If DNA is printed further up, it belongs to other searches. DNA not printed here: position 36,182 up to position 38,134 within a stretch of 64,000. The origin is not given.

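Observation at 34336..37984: Threonine-synthase-like PLP enzyme fused to a receiver domain, co-operonic with a second ThrC, a CheY-like protein and a kinase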

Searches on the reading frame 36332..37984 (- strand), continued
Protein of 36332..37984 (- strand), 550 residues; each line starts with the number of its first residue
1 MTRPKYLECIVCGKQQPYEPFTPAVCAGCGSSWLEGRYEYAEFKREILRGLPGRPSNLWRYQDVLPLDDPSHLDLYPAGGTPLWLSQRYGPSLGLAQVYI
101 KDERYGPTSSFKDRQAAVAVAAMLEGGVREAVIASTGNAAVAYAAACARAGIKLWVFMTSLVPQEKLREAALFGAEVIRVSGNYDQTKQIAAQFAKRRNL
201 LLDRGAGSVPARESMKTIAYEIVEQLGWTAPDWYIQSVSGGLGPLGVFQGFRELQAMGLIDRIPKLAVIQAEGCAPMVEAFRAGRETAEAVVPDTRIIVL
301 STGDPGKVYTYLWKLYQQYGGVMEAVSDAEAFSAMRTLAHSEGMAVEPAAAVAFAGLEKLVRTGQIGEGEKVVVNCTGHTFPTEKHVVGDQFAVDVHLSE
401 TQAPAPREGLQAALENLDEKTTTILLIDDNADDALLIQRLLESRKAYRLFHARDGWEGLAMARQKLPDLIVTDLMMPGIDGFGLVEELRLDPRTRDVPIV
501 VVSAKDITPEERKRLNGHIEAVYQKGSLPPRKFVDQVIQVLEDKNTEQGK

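Call 69: find_homologous_proteins(query=P0132, max_evalue=1e-30)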
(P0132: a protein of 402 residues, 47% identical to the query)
Query P0132 (402 aa): 4059 proteins with E <= 1e-30 among 8000 candidates; the best 120 are listed.
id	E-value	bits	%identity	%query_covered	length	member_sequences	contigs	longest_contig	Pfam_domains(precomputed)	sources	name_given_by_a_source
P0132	1.8e-274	928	100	100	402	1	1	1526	PF00291.32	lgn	-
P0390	1.1e-121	424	52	94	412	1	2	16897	PF00291.32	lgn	-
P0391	3.0e-113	397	49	94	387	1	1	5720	PF00291.32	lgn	-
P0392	8.5e-113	395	50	92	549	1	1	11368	PF00291.32,PF00072.31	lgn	-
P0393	8.9e-111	389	50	92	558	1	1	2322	PF00291.32,PF00072.31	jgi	jgi:threonine synthase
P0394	1.6e-110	388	49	92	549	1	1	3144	PF00291.32,PF00072.31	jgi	jgi:threonine synthase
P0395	2.3e-108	381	48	92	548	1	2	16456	PF00291.32,PF00072.31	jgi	jgi:threonine synthase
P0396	3.0e-108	380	48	92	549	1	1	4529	PF00291.32,PF00072.31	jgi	jgi:threonine synthase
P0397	5.9e-108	379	49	92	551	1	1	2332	PF00291.32,PF00072.31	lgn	-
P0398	6.7e-108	379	51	92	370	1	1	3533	PF00291.32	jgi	-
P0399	7.2e-108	379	50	92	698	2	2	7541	PF00291.32,PF00072.31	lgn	-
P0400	8.9e-108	379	52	92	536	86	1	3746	PF00291.32,PF00072.31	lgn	-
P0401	4.1e-107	377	49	94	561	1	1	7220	PF00291.32,PF00072.31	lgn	-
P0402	4.9e-107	376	50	92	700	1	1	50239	PF00291.32,PF00072.31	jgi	jgi:threonine synthase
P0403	1.7e-106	375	50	95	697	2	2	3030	PF00291.32,PF00072.31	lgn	-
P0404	4.3e-106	373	49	93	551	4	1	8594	PF00291.32,PF00072.31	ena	-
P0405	6.4e-106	373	51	92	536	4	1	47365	PF00291.32,PF00072.31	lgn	-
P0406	9.6e-106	372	48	94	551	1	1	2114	PF00291.32,PF00072.31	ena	-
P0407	1.7e-105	371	45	94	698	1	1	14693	PF00291.32,PF00072.31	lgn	-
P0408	3.7e-105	370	49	92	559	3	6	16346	PF00291.32,PF00072.31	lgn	-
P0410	4.3e-105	370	48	93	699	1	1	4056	PF00291.32,PF00072.31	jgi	-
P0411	5.2e-105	370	48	93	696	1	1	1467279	PF00291.32,PF00072.31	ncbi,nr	ncbi:MAG: pyridoxal-phosphate dependent enzyme [Chloroflexi bacterium]|nr:pyridoxal-phosphate depend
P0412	6.7e-105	369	49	94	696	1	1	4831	PF00291.32,PF00072.31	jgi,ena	-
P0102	9.0e-105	369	48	93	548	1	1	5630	PF00291.32,PF00072.31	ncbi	-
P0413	3.7e-104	367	47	94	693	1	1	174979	PF00291.32,PF00072.31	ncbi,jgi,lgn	-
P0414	4.5e-104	367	48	93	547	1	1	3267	PF00291.32,PF00072.31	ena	-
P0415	4.6e-104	367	48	92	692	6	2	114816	PF00291.32,PF00072.31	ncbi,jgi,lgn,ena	-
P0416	5.1e-104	366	50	92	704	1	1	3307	PF00291.32,PF00072.31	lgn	-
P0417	5.1e-104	366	45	94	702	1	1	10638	PF00291.32,PF00072.31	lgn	-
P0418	6.2e-104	366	48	92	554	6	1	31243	PF00291.32,PF00072.31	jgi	-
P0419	6.2e-104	366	48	93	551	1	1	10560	PF00291.32,PF00072.31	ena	-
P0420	7.1e-104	366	48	92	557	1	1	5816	PF00291.32,PF00072.31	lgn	-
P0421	7.2e-104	366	47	94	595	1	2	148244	PF00291.32,PF00072.31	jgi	jgi:threonine synthase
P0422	7.8e-104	366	46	94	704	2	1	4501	PF00291.32,PF00072.31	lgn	-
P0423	8.2e-104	366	47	93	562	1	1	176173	PF00291.32,PF00072.31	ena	-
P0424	8.3e-104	366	47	93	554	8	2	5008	PF00291.32,PF00072.31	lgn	-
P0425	8.8e-104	366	48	93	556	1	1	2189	PF00291.32,PF00072.31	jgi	jgi:threonine synthase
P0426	9.3e-104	366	48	92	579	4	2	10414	PF00291.32,PF00072.31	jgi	jgi:threonine synthase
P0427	9.9e-104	365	47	93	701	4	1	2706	PF00291.32,PF00072.31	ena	-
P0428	1.1e-103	365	48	93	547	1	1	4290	PF00291.32,PF00072.31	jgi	jgi:threonine synthase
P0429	1.1e-103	365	49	92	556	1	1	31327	PF00291.32,PF00072.31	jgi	jgi:threonine synthase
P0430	1.2e-103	365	51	92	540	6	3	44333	PF00291.32,PF00072.31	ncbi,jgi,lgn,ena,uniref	ncbi:MAG: threonine synthase [Thermoflexus sp.]|uniref:threonine synthase n=1 Tax=Thermoflexus sp. T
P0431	1.2e-103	365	49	92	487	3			PF00291.32,PF00072.31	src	-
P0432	1.2e-103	365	49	92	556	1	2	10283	PF00291.32,PF00072.31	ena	-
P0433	1.3e-103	365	48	93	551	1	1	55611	PF00291.32,PF00072.31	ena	-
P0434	1.3e-103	365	49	92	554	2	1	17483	PF00291.32,PF00072.31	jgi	jgi:threonine synthase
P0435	1.3e-103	365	47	94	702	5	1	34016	PF00291.32,PF00072.31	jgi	jgi:threonine synthase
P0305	1.4e-103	365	51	92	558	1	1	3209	PF00291.32,PF00072.31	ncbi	-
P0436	1.5e-103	365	48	92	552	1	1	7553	PF00291.32,PF00072.31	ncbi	-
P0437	1.5e-103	365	47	92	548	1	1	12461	PF00291.32,PF00072.31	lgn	-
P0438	1.8e-103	365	51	92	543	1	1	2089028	PF00291.32,PF00072.31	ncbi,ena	-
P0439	1.9e-103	364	47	93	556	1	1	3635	PF00291.32,PF00072.31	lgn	-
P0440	2.0e-103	364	48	92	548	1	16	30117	PF00291.32,PF00072.31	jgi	jgi:threonine synthase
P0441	2.0e-103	364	48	93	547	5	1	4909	PF00291.32,PF00072.31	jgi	-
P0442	2.1e-103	364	47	93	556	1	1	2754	PF00291.32,PF00072.31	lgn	-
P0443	2.1e-103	364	47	92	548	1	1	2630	PF00291.32,PF00072.31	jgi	jgi:threonine synthase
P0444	2.3e-103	364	48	93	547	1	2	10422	PF00291.32,PF00072.31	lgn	-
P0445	2.4e-103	364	47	93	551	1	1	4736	PF00291.32,PF00072.31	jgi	-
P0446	2.6e-103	364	46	95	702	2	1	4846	PF00291.32,PF00072.31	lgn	-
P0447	3.0e-103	364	47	93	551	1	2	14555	PF00291.32,PF00072.31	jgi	-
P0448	3.4e-103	364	48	93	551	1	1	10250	PF00291.32,PF00072.31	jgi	-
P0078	3.5e-103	364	47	93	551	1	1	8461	PF00291.32,PF00072.31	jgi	-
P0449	3.7e-103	364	47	94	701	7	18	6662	PF00291.32,PF00072.31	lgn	-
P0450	3.8e-103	364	47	93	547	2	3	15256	PF00291.32,PF00072.31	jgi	jgi:threonine synthase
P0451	3.9e-103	363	51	92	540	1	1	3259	PF00291.32,PF00072.31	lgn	-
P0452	4.2e-103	363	47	93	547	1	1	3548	PF00291.32,PF00072.31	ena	-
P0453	4.3e-103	363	48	93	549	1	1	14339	PF00291.32,PF00072.31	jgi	-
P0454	4.4e-103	363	47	94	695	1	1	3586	PF00291.32,PF00072.31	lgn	-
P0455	4.4e-103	363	48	93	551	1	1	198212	PF00291.32,PF00072.31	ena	-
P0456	5.2e-103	363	47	92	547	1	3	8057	PF00291.32,PF00072.31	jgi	jgi:threonine synthase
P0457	5.3e-103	363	48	93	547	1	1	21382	PF00291.32,PF00072.31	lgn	-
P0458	5.3e-103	363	47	93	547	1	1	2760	PF00291.32,PF00072.31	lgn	-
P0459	5.7e-103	363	49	92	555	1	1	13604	PF00291.32,PF00072.31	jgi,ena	-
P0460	5.9e-103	363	48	92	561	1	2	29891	PF00291.32,PF00072.31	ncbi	-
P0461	6.1e-103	363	46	94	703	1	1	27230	PF00291.32,PF00072.31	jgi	jgi:threonine synthase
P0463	6.9e-103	363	47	92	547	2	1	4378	PF00291.32,PF00072.31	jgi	jgi:threonine synthase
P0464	7.2e-103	363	49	92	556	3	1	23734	PF00291.32,PF00072.31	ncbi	-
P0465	7.2e-103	363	48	92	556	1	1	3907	PF00291.32,PF00072.31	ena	-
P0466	7.3e-103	363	47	92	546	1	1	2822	PF00291.32,PF00072.31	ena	-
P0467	7.7e-103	363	48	92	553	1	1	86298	PF00291.32,PF00072.31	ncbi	-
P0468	7.8e-103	362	49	92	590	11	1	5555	PF00291.32,PF00072.31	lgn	-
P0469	8.6e-103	362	47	92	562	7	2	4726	PF00291.32,PF00072.31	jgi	jgi:threonine synthase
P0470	8.6e-103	362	48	92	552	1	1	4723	PF00291.32,PF00072.31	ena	-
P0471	9.4e-103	362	48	93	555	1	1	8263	PF00291.32,PF00072.31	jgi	jgi:threonine synthase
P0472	1.1e-102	362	50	92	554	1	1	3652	PF00291.32,PF00072.31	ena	-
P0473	1.1e-102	362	48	92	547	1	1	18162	PF00291.32,PF00072.31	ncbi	-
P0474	1.1e-102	362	48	92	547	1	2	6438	PF00291.32,PF00072.31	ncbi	-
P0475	1.1e-102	362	48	93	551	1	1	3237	PF00291.32,PF00072.31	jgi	jgi:threonine synthase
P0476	1.2e-102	362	46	94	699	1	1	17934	PF00291.32,PF00072.31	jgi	jgi:threonine synthase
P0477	1.2e-102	362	47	94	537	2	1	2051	PF00291.32,PF00072.31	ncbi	ncbi:partial Threonine synthase, partial [Anaerolineae bacterium]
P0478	1.3e-102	362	47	92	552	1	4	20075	PF00291.32,PF00072.31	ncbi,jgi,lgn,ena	ncbi:MAG: pyridoxal-phosphate dependent enzyme [Anaerolineae bacterium]|jgi:threonine synthase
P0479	1.4e-102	362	48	93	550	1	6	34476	PF00291.32,PF00072.31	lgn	-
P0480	1.5e-102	362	46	92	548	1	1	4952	PF00291.32,PF00072.31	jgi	jgi:threonine synthase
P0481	1.6e-102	361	48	92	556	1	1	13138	PF00291.32,PF00072.31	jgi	jgi:threonine synthase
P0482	1.6e-102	361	47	93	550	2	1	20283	PF00291.32,PF00072.31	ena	-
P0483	1.6e-102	361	46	92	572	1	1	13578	PF00291.32,PF00072.31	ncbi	-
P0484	1.7e-102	361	45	98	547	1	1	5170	PF00291.32,PF00072.31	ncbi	-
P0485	1.7e-102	361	48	93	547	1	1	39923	PF00291.32,PF00072.31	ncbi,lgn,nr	ncbi:MAG: pyridoxal-phosphate dependent enzyme [Anaerolineales bacterium]|nr:pyridoxal-phosphate dep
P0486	1.7e-102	361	48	92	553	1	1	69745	PF00291.32,PF00072.31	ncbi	-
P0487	1.7e-102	361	48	92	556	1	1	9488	PF00291.32,PF00072.31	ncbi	ncbi:MAG: pyridoxal-phosphate dependent enzyme, partial [Anaerolineae bacterium]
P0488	1.8e-102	361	48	92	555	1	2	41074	PF00291.32,PF00072.31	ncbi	ncbi:MAG: pyridoxal-phosphate dependent enzyme [Anaerolineae bacterium]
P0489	1.8e-102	361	44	94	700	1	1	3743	PF00291.32,PF00072.31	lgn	-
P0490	2.0e-102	361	46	94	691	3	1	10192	PF00291.32,PF00072.31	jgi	jgi:threonine synthase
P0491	2.1e-102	361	47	93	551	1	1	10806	PF00291.32,PF00072.31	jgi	jgi:threonine synthase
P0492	2.1e-102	361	48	92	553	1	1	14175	PF00291.32,PF00072.31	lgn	-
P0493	2.1e-102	361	47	93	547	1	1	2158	PF00291.32,PF00072.31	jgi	jgi:threonine synthase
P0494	2.2e-102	361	47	93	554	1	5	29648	PF00291.32,PF00072.31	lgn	-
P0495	2.3e-102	361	45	94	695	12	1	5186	PF00291.32,PF00072.31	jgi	-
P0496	2.3e-102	361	47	92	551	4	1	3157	PF00291.32,PF00072.31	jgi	-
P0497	2.3e-102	361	49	92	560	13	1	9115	PF00291.32,PF00072.31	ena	-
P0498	2.4e-102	361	49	92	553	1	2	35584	PF00291.32,PF00072.31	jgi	-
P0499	2.4e-102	361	46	92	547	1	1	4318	PF00291.32,PF00072.31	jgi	jgi:threonine synthase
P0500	2.5e-102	361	48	92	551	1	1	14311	PF00291.32,PF00072.31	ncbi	-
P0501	2.6e-102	361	46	94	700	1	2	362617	PF00291.32,PF00072.31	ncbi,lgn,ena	-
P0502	2.6e-102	361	48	93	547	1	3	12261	PF00291.32,PF00072.31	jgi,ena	jgi:threonine synthase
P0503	2.8e-102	361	48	93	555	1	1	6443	PF00291.32,PF00072.31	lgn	-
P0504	3.0e-102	361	47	93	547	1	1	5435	PF00291.32,PF00072.31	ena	-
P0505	3.0e-102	361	47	93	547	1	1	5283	PF00291.32,PF00072.31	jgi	-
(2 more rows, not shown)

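Call 70: find_encoding_contigs(protein=P0390, flank=6000, max_places=1)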
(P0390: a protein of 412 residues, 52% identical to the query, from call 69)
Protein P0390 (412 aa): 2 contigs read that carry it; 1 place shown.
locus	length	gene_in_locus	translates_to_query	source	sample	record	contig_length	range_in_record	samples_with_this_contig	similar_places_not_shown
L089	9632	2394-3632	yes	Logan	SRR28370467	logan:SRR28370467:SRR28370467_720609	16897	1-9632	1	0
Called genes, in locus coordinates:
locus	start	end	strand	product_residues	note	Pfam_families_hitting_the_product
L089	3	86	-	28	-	?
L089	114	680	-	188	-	PF01885:PTS_2-RNA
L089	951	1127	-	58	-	-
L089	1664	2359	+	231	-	PF01507:PAPS_reduct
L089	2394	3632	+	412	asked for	PF00291:PALP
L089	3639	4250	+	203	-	-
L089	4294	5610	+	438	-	PF00696:AA_kinase, PF13840:ACT_7 (faint), PF22468:ACT_9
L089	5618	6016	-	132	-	PF00903:Glyoxalase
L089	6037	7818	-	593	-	PF00072:Response_reg, PF08668:HDOD, PF01966:HD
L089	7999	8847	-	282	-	PF00561:Abhydrolase_1, PF12146:Hydrolase_4, PF12697:Abhydrolase_6, PF00326:Peptidase_S9 (faint)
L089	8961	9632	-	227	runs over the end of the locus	-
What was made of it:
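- An unfused relative lies near an aspartate kinase gene (call 70).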

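Call 71: find_encoding_contigs(protein=P0411, flank=7000, max_places=1)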
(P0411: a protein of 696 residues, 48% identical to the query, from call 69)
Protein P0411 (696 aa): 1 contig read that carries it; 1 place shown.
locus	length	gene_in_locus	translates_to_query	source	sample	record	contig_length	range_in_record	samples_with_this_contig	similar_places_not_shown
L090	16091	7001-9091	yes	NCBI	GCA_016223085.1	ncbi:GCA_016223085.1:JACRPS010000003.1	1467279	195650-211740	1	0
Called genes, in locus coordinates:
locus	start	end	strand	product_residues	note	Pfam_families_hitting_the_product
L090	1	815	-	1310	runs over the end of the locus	PF04563:RNA_pol_Rpb2_1, PF04561:RNA_pol_Rpb2_2, PF04565:RNA_pol_Rpb2_3, PF10385:RNA_pol_Rpb2_45, PF00562:RNA_pol_Rpb2_6, PF04560:RNA_pol_Rpb2_7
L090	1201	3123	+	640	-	PF21623:HK_sensor_dom_bact, PF00672:HAMP, PF01590:GAF, PF13185:GAF_2, PF13492:GAF_3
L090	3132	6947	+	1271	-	PF00672:HAMP, PF01590:GAF, PF13185:GAF_2, PF13492:GAF_3, PF08448:PAS_4, PF01590:GAF, PF13185:GAF_2, PF13492:GAF_3, +5 more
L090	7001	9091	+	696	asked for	PF00291:PALP, PF00072:Response_reg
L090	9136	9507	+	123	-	PF00072:Response_reg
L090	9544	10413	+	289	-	PF00583:Acetyltransf_1, PF13508:Acetyltransf_7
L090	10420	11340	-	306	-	PF00480:ROK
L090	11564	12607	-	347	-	PF00109:ketoacyl-synt (faint), PF00108:Thiolase_N (weak), PF08545:ACP_syn_III, PF08541:ACP_syn_III_C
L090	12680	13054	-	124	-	-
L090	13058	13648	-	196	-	PF04542:Sigma70_r2, PF08281:Sigma70_r4_2, PF04545:Sigma70_r4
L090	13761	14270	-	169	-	PF14376:Haem_bd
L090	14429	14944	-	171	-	PF14376:Haem_bd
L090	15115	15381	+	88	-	-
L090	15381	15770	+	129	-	-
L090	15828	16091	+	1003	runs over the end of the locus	PF02091:tRNA-synt_2e, PF02092:tRNA_synt_2f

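Call 72: find_encoding_contigs(protein=P0438, flank=7000, max_places=1)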
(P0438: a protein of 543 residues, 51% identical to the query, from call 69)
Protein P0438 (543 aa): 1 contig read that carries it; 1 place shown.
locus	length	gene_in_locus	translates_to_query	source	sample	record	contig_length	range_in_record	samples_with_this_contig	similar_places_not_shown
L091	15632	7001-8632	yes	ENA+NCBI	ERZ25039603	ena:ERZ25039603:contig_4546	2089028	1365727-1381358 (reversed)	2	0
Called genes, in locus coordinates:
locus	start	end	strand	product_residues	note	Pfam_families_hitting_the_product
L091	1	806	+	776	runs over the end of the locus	PF01590:GAF, PF13185:GAF_2, PF13492:GAF_3 (weak), PF01590:GAF, PF13185:GAF_2, PF13492:GAF_3 (weak)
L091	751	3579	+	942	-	PF00672:HAMP, PF01590:GAF, PF13185:GAF_2, PF13492:GAF_3, PF01590:GAF, PF13185:GAF_2, PF13492:GAF_3, PF01590:GAF, +2 more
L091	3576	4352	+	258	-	PF00142:Fer4_NifH (faint), PF01656:CbiA, PF02374:ArsA_ATPase (weak), PF06564:CBP_BcsQ, PF09140:MipZ (weak), PF10609:ParA (weak), PF13614:AAA_31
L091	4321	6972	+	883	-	PF01590:GAF (weak), PF00512:HisKA, PF02518:HATPase_c, PF00072:Response_reg (weak)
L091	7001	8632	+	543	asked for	PF00291:PALP, PF00072:Response_reg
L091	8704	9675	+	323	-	PF00892:EamA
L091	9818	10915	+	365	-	PF05222:AlaDh_PNT_N, PF01262:AlaDh_PNT_C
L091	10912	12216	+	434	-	PF02550:AcetylCoA_hydro, PF13336:AcetylCoA_hyd_C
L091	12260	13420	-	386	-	-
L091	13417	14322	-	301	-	PF00892:EamA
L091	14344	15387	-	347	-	PF02775:TPP_enzyme_C, PF12367:PFO_beta_C (weak)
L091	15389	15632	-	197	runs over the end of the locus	-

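Call 73: search_protein_families(library=ncbifam, proteins=[L082:10941-11945:+, L084:9689-10816:+, L085:10908-11999:+, L091:8704-9675:+, L089:3639-4250:+, L089:1664-2359:+], max_evalue=0.001)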
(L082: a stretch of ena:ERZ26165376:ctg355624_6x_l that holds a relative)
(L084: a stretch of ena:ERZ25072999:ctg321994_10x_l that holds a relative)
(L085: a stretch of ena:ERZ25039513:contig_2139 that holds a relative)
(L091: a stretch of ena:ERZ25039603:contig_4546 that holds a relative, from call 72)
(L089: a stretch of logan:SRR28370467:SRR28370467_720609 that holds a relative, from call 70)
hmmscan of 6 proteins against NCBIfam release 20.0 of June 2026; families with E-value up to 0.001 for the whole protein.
L082:10941-11945:+ (334 aa): 1 family
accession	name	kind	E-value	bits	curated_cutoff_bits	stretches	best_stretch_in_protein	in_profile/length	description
TIGR00950.1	2A78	equivalog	3.5e-11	43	230.2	1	45-290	17-264/264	carboxylate/amino acid/amine transporter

L084:9689-10816:+ (375 aa): 1 family
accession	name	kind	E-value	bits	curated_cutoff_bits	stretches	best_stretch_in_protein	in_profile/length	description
TIGR00950.1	2A78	equivalog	1.3e-11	44.4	230.2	1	41-288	17-262/264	carboxylate/amino acid/amine transporter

L085:10908-11999:+ (363 aa): 2 families
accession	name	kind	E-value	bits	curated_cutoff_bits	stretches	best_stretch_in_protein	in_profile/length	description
TIGR00950.1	2A78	equivalog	1.8e-14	53.8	230.2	1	39-285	15-264/264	carboxylate/amino acid/amine transporter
NF008432.0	PRK11272.1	equivalog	3.9e-05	23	270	1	12-288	9-286/294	drug/metabolite exporter YedA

L091:8704-9675:+ (323 aa): 1 family
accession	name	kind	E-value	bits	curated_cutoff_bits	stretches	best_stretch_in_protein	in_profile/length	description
TIGR00950.1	2A78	equivalog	8.1e-12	45.1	230.2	1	3-261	2-263/264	carboxylate/amino acid/amine transporter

L089:3639-4250:+ (203 aa): 1 family
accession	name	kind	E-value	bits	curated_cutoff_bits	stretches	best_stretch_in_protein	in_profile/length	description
NF047817.1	LIC13411_adhesin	equivalog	5.2e-11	43.1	150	1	151-187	174-210/210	LIC13411 family adhesin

L089:1664-2359:+ (231 aa): 14 families
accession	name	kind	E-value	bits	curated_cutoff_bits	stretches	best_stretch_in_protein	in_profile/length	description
NF002537.0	PRK02090.1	equivalog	6.4e-47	160.2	154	1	7-230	13-240/244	phosphoadenylyl-sulfate reductase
TIGR00434.1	cysH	subfamily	9.5e-36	123.7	165.1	1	34-228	9-213/214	phosophoadenylyl-sulfate reductase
TIGR02055.1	APS_reductase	subfamily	2.9e-35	121.8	235.3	1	49-227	4-194/194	adenylylsulfate reductase, thioredoxin dependent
TIGR02057.1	PAPS_reductase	equivalog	2.2e-29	103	254.2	1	37-228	24-224/224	phosphoadenosine phosphosulfate reductase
TIGR00424.1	APS_reduc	equivalog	2.9e-20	72.3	553.2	1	106-229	192-324/464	5'-adenylylsulfate reductase, thioredoxin-independent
NF006351.0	PRK08576.1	equivalog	2e-16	59.6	290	1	26-205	225-405/436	hypothetical protein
NF006327.0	PRK08557.1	equivalog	4.4e-13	48.8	366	1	18-205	158-358/415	hypothetical protein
NF003587.0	PRK05253.1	subfamily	7.8e-13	48.3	195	1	24-148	14-147/301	sulfate adenylyltransferase subunit CysD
NF010367.0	PRK13795.1-2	equivalog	4.2e-12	45.3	456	1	18-207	222-421/584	hypothetical protein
NF010366.0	PRK13795.1-1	equivalog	3.4e-11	42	745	1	43-211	271-453/667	hypothetical protein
NF010368.0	PRK13795.1-3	equivalog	2.4e-10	39.3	588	1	16-207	225-426/635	hypothetical protein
TIGR02039.1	CysD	subfamily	1.7e-08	34.4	396.6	1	26-147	8-135/294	sulfate adenylyltransferase, small subunit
NF009214.0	PRK12563.1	equivalog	2.8e-07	30.3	413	0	22-145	26-156/317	sulfate adenylyltransferase subunit CysD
NF010369.0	PRK13795.1-4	equivalog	0.00025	19.4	1086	0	113-203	336-430/633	hypothetical protein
